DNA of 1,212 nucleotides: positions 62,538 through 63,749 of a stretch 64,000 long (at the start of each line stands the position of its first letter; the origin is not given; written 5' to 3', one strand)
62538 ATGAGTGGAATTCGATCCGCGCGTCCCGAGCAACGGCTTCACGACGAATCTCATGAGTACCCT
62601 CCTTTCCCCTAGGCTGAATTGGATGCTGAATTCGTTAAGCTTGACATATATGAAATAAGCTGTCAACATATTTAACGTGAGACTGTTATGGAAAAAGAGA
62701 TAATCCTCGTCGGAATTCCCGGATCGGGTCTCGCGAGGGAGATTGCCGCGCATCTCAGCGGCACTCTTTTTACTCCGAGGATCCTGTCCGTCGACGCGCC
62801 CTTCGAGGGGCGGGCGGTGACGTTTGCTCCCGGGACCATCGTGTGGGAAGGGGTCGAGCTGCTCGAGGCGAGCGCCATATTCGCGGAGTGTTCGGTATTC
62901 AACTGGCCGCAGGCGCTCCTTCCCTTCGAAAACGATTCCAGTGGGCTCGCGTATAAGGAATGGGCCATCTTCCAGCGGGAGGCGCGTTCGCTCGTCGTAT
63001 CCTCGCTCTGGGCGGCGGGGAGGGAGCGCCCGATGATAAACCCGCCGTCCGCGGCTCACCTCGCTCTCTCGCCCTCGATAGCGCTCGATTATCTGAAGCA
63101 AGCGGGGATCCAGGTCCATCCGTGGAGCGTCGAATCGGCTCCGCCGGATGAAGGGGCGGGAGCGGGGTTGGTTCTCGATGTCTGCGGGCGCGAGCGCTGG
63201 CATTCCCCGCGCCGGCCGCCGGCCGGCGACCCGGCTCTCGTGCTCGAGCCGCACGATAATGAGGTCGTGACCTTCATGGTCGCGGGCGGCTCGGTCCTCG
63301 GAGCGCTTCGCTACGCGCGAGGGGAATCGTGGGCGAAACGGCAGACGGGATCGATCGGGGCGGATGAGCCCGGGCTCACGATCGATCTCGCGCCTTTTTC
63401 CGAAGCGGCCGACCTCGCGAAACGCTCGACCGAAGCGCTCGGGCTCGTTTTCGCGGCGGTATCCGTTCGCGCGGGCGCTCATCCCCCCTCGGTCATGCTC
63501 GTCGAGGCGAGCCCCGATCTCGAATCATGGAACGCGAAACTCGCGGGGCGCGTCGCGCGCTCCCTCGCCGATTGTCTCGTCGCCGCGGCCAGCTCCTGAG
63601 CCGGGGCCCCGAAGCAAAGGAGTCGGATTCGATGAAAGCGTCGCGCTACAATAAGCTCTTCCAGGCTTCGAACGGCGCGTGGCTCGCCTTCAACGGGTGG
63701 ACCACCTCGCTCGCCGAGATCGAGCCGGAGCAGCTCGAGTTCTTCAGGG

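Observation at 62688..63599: ATP-grasp-like gene with a degenerate metal-binding motif next to the SPASM maturase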

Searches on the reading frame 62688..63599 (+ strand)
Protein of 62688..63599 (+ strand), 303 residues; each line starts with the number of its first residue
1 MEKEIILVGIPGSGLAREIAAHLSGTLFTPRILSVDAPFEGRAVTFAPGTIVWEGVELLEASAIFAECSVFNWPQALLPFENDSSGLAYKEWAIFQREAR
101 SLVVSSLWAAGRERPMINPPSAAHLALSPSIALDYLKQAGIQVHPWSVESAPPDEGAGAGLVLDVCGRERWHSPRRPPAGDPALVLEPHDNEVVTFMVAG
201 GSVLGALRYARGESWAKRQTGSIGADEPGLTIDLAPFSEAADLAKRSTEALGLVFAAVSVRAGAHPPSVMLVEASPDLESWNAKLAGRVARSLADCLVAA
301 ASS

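Call 3: search_protein_families(library=pfam, proteins=[window:62688-63599:+], max_evalue=10)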
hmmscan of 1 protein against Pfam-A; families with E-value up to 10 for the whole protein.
window:62688-63599:+ (303 aa): 0 families

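Call 4: search_protein_families(library=ncbifam, proteins=[window:62688-63599:+], max_evalue=10)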
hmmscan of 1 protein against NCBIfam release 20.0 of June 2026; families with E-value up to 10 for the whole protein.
window:62688-63599:+ (303 aa): 0 families

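Call 6: find_homologous_proteins(query=window:62688-63596:+, max_evalue=0.001)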
Query window:62688-63596:+ (303 aa): 4 proteins with E <= 0.001 among 8000 candidates.
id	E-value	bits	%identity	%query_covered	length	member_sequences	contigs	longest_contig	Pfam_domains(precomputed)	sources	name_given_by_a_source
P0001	2.0e-194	663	100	100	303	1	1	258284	-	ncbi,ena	-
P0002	1.8e-97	344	57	98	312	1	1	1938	-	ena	-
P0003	4.8e-92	327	54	100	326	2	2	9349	-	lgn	-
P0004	4.6e-81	291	52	99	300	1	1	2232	-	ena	-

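Call 7: search_solved_structures(query=window:62688-63596:+, max_evalue=10, show_alignments=3)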
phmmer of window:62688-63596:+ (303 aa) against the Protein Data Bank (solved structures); distinct sequences matched with E-value up to 10: 1.
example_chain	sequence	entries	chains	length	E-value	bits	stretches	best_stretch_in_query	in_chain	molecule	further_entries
6twm_A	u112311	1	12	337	0.85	12.2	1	9-111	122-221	N-acetyl-L-2,4-diaminobutyric acid deacetylase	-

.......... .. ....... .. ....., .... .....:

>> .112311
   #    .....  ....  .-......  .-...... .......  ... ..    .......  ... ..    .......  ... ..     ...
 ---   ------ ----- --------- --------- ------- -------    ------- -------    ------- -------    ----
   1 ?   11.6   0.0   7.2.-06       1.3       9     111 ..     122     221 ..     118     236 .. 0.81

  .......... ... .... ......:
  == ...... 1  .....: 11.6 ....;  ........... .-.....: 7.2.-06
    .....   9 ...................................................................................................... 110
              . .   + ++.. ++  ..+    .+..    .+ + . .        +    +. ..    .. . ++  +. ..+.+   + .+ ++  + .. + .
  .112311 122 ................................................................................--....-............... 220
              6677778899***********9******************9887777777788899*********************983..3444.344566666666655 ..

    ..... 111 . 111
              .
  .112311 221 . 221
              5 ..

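Call 15: predict_structure(alignment_id=A1)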
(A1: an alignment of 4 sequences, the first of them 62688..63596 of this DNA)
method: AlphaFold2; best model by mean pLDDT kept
length: 303 residues; sequences in the alignment: 4
mean_pLDDT: 47.6   pTM: 0.46
mean pLDDT of the five models: 47.6, 38.3, 36.8, 35.1, 34.8
residues with pLDDT >= 90: 0; 70-90: 30; 50-70: 105; < 50: 168
segments of 3 or more residues with pLDDT < 50: 1-20, 22-87, 90-130, 155-159, 164-175, 219-232, 297-303
pLDDT, mean of each block of 10 residues (from residue 1): 39 43 44 34 29 30 27 29 41 36 30 27 36 65 61 53 43 50 56 67 66 52 34 63 77 65 70 52 56 52 40
secondary structure, 60 per line:
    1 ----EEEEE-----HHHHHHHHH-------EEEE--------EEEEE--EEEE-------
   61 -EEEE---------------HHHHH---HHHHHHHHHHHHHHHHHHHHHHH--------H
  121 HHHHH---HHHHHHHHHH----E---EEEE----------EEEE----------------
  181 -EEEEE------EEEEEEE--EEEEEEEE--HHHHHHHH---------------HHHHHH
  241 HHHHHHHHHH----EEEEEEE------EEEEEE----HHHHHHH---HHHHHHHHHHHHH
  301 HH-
elements in order: E5-9 H15-23 E31-34 E43-47 E50-53 E62-65 H81-85 H89-111 H120-125 H129-138 E147-150 E161-164 E182-186 E193-199 E202-209 H212-219 H235-250 E255-261 E268-273 H278-284 H288-302

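Call 16: search_protein_representatives(alignment_id=A1)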
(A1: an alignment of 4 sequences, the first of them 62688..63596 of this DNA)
Query: 4 sequences, 314 profile positions. Proteins with E-value up to 0.001 (for the whole library): 97; up to 1e-10: 77; up to 1e-30: 54. The best 97 are listed.
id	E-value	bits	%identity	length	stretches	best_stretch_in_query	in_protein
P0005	9.9e-133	458.6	-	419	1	1-308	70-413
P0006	2.9e-113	394.6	-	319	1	1-310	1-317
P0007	3.0e-94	332.2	-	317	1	1-309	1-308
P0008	4.1e-76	272.6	-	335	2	10-152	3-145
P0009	9.3e-74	264.9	-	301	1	1-308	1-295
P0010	8.2e-73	261.8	-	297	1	1-306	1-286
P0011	1.6e-71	257.6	-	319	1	1-309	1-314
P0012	1.3e-70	254.5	-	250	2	32-206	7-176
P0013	6.5e-70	252.2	-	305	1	3-309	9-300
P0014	2.3e-68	247.2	-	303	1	1-311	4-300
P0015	9.0e-67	241.9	-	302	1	9-305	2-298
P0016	4.6e-66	239.6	-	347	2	4-158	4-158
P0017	5.5e-66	239.4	-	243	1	92-306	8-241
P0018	8.5e-66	238.7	-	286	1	1-305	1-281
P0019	8.4e-65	235.5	-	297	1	5-306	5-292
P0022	9.1e-62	225.5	-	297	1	1-308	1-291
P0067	2.2e-23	99.4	-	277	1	5-307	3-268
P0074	3.9e-18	82.2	-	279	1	1-302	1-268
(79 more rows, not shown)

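Call 19: search_solved_structures(query=A2, max_evalue=10, show_alignments=4)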
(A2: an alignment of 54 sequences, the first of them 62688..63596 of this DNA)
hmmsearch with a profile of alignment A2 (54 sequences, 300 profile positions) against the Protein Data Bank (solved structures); distinct sequences matched with E-value up to 10: 11.
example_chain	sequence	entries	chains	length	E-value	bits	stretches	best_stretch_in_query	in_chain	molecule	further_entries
5zct_A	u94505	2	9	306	2.7e-10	43.1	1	193-294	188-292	Ribosomal protein S6--L-glutamate ligase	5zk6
4iwx_A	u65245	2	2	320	2.9e-10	43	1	193-294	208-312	Ribosomal protein S6 modification protein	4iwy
7qyr_A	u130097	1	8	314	1.1e-07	34.4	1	188-291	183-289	Probable alpha-L-glutamate ligase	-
7qys_A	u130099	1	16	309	1.6e-07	33.9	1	188-292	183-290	Probable alpha-L-glutamate ligase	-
7drm_A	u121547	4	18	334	3.6e-07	32.8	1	3-291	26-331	ATP-grasp domain-containing protein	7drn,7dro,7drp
5i47_A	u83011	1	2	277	0.00066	22.1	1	109-272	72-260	RimK domain protein ATP-grasp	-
1uc8_A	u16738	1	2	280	0.00087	21.7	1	193-257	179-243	lysine biosynthesis enzyme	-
1uc9_A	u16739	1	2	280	0.00087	21.7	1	193-257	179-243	lysine biosynthesis enzyme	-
3vpd_A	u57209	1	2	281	0.0046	19.3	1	193-257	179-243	Ribosomal protein S6 modification protein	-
5k2m_A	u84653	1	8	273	0.1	14.9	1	196-293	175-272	RimK-related lysine biosynthesis protein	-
8z11_r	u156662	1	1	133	2.2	10.5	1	104-140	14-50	PsaR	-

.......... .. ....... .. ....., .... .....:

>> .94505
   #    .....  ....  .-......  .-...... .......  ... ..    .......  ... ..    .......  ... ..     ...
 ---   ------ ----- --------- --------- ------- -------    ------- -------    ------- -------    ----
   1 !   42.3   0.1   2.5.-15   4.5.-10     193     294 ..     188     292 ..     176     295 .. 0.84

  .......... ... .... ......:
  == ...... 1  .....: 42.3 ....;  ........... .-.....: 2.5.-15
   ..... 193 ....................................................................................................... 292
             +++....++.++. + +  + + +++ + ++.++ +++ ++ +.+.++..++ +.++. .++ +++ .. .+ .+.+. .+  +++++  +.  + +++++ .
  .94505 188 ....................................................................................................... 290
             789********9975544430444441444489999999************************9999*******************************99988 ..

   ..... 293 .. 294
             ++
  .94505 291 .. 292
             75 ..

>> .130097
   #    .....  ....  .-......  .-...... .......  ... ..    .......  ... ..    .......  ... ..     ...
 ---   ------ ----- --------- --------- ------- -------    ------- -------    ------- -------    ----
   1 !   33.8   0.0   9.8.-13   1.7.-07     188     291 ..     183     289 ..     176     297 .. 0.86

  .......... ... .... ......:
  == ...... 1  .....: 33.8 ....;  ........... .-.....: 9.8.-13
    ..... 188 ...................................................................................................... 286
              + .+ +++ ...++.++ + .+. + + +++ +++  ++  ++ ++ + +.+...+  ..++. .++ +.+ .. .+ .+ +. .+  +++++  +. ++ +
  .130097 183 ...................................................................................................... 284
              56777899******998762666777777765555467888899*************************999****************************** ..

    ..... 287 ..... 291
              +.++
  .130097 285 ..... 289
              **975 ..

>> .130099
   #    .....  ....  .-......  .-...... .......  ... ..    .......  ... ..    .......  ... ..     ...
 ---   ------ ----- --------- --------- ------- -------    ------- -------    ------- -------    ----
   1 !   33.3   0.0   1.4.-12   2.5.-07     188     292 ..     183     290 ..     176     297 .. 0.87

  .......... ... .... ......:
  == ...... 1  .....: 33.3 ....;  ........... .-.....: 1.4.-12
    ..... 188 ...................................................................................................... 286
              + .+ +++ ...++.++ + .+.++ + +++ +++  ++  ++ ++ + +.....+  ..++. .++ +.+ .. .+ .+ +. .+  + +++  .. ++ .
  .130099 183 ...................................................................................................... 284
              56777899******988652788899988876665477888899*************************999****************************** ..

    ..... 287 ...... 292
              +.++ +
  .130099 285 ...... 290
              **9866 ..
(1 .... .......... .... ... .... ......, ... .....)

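Call 20: search_protein_families(library=pfam, alignment_id=A2, max_evalue=1)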
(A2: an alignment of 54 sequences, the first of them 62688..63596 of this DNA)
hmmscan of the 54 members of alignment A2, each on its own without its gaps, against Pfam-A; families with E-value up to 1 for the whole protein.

A. member 1, window:62688-63596:+ (303 aa): 0 families

B. families by the number of members that match (of 54 scanned): 12 families
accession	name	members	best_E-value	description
PF08443.16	RimK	8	0.00041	RimK-like ATP-grasp domain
PF23829.1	DUF7199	1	0.14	Family of unknown function (DUF7199)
PF23677.1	YnaL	1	0.16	Protein YnaL-like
PF24259.1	DUF7460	1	0.19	Domain of unknown function (DUF7460)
PF21777.3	SDR-like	1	0.21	Short chain dehydrogenase-like protein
PF13410.11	GST_C_2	1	0.21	Glutathione S-transferase, C-terminal domain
PF17929.6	TetR_C_34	1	0.23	Tetracyclin repressor-like, C-terminal domain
PF20089.4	DUF6481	1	0.23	Family of unknown function (DUF6481)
PF07015.17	VirC1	1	0.23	VirC1 protein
PF02784.22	Orn_Arg_deC_N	1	0.24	Pyridoxal-dependent decarboxylase, pyridoxal binding domain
PF20410.3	X-Tfes_XVIPCD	1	0.41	X-Tfes, XVIPCD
PF25499.1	Beta-prop_pof12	1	0.42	F-box protein pof12 beta-propeller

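Call 21: predict_structure(alignment_id=A2)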
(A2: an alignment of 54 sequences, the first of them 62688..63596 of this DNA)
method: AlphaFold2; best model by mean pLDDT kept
length: 303 residues; sequences in the alignment: 54
mean_pLDDT: 95.4   pTM: 0.93
mean pLDDT of the five models: 95.4, 95.0, 94.6, 94.4, 94.4
residues with pLDDT >= 90: 273; 70-90: 28; 50-70: 2; < 50: 0
segments of 3 or more residues with pLDDT < 50: none
pLDDT, mean of each block of 10 residues (from residue 1): 95 98 97 97 97 98 98 82 84 93 97 97 97 98 98 88 96 95 97 98 98 95 84 96 98 98 96 98 98 98 96
secondary structure, 60 per line:
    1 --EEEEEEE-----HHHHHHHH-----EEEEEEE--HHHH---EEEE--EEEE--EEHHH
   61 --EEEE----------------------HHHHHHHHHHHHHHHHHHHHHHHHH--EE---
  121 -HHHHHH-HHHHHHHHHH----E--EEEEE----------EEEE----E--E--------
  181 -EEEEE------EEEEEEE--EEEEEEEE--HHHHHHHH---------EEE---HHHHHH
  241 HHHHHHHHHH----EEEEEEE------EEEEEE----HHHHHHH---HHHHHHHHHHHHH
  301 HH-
elements in order: E3-9 H15-22 E28-34 H37-40 E44-47 E50-53 E63-66 H89-113 H122-127 H129-138 E146-150 E161-164 E182-186 E193-199 E202-209 H212-219 E229-231 H235-250 E255-261 E268-273 H278-284 H288-302

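Call 22: search_solved_structures(query=A2, max_evalue=0.001, show_alignments=5)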
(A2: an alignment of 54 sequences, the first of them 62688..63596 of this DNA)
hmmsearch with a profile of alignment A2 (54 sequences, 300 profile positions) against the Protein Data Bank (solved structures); distinct sequences matched with E-value up to 0.001: 8.
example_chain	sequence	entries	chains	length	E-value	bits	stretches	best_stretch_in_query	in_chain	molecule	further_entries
5zct_A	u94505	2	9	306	2.7e-10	43.1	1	193-294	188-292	Ribosomal protein S6--L-glutamate ligase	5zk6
4iwx_A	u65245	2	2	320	2.9e-10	43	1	193-294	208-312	Ribosomal protein S6 modification protein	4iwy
7qyr_A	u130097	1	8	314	1.1e-07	34.4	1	188-291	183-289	Probable alpha-L-glutamate ligase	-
7qys_A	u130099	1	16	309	1.6e-07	33.9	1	188-292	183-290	Probable alpha-L-glutamate ligase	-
7drm_A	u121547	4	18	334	3.6e-07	32.8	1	3-291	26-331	ATP-grasp domain-containing protein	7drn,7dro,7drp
5i47_A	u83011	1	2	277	0.00066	22.1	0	109-272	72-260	RimK domain protein ATP-grasp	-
1uc8_A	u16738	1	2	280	0.00087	21.7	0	193-257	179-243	lysine biosynthesis enzyme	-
1uc9_A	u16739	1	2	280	0.00087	21.7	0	193-257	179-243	lysine biosynthesis enzyme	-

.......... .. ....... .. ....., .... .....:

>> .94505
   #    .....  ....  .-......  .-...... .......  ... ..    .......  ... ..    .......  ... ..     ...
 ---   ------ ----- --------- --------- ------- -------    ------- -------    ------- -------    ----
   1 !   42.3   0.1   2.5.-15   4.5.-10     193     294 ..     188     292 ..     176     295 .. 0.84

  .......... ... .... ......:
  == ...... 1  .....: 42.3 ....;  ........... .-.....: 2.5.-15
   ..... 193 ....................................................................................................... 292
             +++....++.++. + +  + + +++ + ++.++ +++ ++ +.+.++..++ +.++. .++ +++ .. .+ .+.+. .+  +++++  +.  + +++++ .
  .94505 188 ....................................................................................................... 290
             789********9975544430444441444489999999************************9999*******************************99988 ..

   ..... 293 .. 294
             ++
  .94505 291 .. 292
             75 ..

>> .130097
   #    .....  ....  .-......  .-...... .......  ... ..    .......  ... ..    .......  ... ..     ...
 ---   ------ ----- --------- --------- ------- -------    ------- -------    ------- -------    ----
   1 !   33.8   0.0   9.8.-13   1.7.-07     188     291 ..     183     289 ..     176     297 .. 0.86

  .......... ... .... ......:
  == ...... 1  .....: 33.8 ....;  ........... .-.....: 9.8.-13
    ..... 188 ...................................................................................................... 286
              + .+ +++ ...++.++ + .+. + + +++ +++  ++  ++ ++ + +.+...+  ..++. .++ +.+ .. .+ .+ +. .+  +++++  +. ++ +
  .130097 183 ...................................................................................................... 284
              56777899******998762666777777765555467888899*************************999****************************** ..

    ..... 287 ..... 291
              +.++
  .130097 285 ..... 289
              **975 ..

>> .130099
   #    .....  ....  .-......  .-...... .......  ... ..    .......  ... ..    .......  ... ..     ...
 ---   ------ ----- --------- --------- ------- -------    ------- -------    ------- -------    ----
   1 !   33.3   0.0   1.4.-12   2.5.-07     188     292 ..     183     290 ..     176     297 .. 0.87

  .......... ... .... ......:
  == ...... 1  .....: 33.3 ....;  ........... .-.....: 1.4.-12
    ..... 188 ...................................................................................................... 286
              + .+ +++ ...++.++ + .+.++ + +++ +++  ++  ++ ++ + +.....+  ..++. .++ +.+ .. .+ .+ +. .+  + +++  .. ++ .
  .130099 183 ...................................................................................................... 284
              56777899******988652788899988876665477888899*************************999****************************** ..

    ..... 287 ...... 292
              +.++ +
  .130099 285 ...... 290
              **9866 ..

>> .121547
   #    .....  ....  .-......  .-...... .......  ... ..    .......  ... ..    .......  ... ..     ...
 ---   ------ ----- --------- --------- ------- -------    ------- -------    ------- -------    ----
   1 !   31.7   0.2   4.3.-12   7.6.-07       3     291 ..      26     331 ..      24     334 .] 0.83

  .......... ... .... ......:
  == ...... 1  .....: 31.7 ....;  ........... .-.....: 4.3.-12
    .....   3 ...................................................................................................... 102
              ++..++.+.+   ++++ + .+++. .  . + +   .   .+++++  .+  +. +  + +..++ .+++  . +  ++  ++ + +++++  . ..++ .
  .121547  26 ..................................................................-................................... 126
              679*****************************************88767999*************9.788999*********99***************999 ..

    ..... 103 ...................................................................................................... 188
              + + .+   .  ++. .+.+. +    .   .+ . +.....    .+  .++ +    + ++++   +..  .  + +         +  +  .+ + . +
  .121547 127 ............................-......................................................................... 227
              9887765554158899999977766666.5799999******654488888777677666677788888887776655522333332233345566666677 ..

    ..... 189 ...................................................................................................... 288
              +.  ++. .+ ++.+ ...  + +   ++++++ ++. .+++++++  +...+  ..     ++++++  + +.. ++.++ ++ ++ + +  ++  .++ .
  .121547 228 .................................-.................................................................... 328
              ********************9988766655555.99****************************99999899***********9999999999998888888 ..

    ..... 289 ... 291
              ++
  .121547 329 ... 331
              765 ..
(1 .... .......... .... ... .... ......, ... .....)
